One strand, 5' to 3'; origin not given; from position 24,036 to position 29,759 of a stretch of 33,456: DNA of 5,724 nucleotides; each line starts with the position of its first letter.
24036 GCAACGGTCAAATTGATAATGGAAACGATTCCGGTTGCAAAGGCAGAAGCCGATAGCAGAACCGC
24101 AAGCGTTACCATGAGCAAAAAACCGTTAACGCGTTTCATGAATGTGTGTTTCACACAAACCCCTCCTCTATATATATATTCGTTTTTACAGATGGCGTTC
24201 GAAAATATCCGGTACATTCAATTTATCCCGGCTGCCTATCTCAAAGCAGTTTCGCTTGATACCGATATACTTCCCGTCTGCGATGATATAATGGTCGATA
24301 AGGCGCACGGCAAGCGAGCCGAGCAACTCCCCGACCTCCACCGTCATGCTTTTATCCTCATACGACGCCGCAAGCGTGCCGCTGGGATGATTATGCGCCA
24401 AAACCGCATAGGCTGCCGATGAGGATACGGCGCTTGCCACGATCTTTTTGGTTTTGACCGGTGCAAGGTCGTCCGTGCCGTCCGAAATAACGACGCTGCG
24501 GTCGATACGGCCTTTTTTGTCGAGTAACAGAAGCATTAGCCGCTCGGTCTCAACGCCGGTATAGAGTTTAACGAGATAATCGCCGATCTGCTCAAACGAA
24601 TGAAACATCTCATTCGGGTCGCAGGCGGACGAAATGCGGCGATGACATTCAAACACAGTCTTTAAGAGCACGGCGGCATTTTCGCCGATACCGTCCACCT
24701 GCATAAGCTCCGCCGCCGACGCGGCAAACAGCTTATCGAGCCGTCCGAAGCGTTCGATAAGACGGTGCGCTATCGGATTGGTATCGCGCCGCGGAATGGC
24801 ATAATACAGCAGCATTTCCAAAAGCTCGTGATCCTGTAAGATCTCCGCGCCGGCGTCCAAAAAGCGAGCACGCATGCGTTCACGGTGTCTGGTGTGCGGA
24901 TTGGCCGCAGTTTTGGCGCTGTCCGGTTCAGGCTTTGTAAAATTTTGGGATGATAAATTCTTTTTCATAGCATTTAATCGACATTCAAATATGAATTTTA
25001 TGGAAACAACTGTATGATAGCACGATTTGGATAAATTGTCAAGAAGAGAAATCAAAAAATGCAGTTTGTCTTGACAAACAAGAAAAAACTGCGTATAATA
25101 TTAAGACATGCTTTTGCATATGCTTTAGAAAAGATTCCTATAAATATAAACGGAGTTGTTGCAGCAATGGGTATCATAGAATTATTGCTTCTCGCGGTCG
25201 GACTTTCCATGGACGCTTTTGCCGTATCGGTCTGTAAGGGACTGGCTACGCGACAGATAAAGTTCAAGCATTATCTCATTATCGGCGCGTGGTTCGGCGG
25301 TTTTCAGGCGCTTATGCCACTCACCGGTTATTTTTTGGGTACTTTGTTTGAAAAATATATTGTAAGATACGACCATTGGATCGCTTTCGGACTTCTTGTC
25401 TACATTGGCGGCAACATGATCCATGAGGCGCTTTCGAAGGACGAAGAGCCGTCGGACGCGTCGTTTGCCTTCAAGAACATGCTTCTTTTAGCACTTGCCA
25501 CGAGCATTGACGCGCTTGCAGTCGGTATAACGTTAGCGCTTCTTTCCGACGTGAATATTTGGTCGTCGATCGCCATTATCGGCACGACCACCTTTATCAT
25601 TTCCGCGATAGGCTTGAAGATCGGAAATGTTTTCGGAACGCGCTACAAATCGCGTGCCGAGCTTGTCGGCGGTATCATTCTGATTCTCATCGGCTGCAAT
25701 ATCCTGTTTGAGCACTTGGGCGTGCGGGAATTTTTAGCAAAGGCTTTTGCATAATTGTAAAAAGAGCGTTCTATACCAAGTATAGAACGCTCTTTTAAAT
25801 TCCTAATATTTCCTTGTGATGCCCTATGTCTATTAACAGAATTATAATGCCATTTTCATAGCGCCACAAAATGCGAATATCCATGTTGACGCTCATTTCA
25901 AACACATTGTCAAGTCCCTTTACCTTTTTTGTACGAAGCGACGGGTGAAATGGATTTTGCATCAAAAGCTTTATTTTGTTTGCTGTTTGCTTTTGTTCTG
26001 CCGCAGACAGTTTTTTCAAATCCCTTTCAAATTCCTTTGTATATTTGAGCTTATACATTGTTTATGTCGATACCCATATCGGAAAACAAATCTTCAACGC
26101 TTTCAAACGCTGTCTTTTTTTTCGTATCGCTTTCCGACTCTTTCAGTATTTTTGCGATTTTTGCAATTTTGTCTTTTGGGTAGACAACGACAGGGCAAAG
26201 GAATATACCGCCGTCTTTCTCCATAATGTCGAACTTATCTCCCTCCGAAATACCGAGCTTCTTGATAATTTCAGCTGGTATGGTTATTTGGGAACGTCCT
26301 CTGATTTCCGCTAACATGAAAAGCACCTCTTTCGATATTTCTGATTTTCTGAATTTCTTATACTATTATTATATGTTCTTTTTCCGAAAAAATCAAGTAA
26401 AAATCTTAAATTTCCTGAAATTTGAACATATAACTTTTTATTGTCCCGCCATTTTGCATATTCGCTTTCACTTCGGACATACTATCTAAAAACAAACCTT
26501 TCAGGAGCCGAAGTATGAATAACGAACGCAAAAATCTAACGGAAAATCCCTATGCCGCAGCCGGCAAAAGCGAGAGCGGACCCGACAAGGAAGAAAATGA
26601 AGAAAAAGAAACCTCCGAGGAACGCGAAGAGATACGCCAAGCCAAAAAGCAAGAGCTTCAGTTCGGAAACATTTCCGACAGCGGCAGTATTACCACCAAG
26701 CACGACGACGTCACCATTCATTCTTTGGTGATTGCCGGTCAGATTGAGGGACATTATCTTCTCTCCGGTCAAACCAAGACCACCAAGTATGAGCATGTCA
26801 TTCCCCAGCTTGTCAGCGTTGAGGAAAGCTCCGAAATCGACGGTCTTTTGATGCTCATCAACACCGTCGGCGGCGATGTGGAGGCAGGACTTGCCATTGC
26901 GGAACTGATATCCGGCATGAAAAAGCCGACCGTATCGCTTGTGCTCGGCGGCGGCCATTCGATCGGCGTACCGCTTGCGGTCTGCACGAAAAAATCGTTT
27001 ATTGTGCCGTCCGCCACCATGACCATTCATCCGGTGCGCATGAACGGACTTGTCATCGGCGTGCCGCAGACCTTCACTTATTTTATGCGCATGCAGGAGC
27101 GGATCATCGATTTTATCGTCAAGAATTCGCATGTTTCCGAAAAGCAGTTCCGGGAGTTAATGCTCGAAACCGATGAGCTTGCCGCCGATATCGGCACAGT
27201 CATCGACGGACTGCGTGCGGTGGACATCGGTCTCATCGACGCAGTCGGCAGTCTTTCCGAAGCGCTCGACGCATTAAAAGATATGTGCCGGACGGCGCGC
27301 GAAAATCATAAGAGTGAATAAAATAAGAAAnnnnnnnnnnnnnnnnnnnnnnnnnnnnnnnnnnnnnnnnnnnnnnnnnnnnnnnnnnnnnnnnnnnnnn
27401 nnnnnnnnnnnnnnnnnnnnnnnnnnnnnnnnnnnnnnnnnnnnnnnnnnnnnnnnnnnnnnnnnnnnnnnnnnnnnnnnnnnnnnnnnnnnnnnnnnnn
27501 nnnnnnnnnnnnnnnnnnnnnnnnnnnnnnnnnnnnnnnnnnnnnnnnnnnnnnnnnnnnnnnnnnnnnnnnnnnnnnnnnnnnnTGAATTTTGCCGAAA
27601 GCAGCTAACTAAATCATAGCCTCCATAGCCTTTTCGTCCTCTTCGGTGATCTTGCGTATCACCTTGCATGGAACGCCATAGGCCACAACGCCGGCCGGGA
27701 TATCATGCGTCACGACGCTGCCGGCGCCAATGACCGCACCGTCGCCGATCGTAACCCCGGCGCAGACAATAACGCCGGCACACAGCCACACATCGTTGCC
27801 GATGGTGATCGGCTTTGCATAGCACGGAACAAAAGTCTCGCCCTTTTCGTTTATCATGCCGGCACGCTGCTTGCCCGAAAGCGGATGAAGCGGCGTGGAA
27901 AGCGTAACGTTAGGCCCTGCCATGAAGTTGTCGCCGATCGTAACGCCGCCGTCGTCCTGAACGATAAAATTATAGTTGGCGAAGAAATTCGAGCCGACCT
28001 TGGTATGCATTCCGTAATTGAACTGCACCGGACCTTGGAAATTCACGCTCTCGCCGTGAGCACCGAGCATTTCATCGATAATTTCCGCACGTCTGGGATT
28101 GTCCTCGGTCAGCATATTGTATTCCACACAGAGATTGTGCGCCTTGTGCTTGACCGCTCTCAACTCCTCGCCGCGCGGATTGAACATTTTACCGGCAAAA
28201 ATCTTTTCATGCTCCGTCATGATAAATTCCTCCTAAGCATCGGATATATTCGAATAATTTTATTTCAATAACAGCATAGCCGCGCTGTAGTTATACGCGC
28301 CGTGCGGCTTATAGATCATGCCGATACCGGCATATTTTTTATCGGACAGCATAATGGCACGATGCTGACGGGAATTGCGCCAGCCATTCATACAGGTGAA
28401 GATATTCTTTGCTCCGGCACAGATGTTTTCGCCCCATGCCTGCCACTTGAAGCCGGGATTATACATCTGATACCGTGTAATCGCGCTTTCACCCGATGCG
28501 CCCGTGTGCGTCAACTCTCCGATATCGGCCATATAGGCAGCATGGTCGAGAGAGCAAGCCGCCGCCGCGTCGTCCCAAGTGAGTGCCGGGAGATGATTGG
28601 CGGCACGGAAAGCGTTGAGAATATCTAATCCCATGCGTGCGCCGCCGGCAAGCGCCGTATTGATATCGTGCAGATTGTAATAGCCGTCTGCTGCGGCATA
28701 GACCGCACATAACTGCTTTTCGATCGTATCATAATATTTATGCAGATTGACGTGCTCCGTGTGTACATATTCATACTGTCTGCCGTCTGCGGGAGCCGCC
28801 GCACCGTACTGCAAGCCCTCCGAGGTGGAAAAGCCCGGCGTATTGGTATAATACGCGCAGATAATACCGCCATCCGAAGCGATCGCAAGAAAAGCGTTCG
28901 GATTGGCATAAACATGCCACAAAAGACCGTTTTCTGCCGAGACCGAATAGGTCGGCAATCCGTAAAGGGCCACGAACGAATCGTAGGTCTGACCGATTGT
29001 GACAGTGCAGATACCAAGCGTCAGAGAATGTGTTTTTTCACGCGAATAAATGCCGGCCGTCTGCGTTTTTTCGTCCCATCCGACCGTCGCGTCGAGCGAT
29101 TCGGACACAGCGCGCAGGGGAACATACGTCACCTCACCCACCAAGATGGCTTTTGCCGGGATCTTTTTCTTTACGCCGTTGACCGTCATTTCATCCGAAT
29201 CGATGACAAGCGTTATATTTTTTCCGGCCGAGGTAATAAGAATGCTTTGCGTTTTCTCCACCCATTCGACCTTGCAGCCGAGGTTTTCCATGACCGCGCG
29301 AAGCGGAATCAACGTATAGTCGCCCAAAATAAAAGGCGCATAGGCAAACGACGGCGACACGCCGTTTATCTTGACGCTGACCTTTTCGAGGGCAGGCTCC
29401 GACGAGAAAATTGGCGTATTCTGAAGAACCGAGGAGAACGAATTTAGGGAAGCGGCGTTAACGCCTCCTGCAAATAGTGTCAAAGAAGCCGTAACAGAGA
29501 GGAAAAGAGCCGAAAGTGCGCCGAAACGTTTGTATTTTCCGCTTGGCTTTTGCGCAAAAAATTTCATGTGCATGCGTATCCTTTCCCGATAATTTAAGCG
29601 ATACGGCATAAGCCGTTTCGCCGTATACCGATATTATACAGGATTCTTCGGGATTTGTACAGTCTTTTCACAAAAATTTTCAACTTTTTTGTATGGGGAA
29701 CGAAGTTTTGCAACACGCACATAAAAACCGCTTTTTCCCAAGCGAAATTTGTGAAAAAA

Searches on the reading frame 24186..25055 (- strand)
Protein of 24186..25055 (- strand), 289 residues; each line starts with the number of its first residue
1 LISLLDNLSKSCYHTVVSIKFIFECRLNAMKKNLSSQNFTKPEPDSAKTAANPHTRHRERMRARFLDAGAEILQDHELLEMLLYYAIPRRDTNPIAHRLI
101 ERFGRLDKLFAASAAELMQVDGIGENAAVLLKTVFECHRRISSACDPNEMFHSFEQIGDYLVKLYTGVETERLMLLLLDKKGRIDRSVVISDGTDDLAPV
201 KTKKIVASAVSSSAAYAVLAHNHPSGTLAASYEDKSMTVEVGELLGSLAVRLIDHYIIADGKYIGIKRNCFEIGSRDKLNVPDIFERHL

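Call 66: search_protein_families(library=pfam, proteins=[window:24186-25055:-], max_evalue=0.001)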
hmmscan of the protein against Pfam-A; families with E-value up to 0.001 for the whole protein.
window:24186-25055:- (289 aa): 3 families
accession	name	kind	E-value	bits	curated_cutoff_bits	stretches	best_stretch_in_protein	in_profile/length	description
PF04002.20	RadC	-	1.6e-27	96.3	22.1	1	152-267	2-117/121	RadC-like JAB domain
PF20582.4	UPF0758_N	-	1.6e-10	41.4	27.1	1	56-128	5-76/77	UPF0758 N-terminal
PF12826.13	HHH_2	-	2e-06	28.3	27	1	95-136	15-56/64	Helix-hairpin-helix motif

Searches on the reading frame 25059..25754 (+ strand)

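Call 66: search_protein_families(library=pfam, proteins=[window:25059-25754:+], max_evalue=0.001)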
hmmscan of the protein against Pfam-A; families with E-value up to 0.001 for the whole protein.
window:25059-25754:+ (231 aa): 1 family
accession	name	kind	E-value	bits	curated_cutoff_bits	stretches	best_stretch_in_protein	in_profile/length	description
PF02659.21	Mntp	-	3.4e-55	186.4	24.4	1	67-216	2-152/152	Putative manganese efflux pump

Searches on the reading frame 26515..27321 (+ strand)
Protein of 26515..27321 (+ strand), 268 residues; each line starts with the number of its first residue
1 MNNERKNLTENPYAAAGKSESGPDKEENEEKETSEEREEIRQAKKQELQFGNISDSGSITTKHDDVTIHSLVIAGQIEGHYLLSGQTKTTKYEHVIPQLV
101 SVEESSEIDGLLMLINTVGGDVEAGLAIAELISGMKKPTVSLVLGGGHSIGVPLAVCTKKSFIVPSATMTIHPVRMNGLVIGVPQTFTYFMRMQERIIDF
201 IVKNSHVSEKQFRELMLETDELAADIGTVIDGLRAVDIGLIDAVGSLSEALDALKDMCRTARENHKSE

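Call 66: search_protein_families(library=pfam, proteins=[window:26515-27321:+], max_evalue=0.001)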
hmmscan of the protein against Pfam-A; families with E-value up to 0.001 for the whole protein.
window:26515-27321:+ (268 aa): 2 families
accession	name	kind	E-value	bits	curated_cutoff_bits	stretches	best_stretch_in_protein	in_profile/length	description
PF00574.28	CLP_protease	-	4.2e-23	82.6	20.2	1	81-245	19-179/182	Clp protease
PF25145.1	NfeD1b_N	-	2.9e-05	24.2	40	1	103-170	26-93/189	NfeD1b, N-terminal domain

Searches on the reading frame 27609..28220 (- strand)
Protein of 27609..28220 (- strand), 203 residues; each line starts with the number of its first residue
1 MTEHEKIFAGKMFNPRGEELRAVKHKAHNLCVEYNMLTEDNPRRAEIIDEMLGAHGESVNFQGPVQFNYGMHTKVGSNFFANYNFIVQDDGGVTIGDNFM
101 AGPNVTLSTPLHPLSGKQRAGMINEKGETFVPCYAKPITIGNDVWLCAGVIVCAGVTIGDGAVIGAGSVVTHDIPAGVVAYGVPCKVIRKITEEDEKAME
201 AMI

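Call 66: search_protein_families(library=pfam, proteins=[window:27609-28220:-], max_evalue=0.001)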
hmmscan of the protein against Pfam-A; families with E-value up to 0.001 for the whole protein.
window:27609-28220:- (203 aa): 3 families
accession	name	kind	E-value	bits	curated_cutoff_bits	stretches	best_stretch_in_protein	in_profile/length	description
PF00132.30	Hexapep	-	9.2e-12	44.6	27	1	138-172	2-36/36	Bacterial transferase hexapeptide (six repeats)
PF12464.13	Mac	-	5.2e-10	39.8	22.1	1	6-56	1-53/53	Maltose acetyltransferase hexapeptide capping motif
PF14602.12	Hexapep_2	-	3.1e-06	27.2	27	1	137-171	1-33/34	Hexapeptide repeat of succinyl-transferase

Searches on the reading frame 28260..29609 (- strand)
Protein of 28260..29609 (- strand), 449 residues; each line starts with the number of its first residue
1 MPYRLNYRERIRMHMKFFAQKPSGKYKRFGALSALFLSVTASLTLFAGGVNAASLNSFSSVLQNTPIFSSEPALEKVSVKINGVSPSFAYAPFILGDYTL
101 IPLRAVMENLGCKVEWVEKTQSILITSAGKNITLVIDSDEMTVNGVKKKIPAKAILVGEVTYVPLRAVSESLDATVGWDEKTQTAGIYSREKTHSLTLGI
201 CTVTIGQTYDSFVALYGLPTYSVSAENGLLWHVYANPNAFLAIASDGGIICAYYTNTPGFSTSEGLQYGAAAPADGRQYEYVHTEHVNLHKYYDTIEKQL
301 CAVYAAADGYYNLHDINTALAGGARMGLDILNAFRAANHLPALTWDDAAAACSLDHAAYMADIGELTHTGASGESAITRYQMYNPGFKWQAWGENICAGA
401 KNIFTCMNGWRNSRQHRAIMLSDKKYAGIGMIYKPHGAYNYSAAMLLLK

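Call 66: search_protein_families(library=pfam, proteins=[window:28260-29609:-], max_evalue=0.001)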
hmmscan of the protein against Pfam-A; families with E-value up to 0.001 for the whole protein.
window:28260-29609:- (449 aa): 3 families
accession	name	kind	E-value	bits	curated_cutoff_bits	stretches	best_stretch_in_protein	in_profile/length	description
PF07833.16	Cu_amine_oxidN1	-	4.9e-30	104.1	24.2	1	81-185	2-106/108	Copper amine oxidase N-terminal domain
PF00188.32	CAP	-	5.7e-13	50.2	21.1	1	328-440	1-109/117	Cysteine-rich secretory protein family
PF14504.11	CAP_assoc_N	-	7.8e-06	26.2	29.3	1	205-271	1-67/140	CAP-associated N-terminal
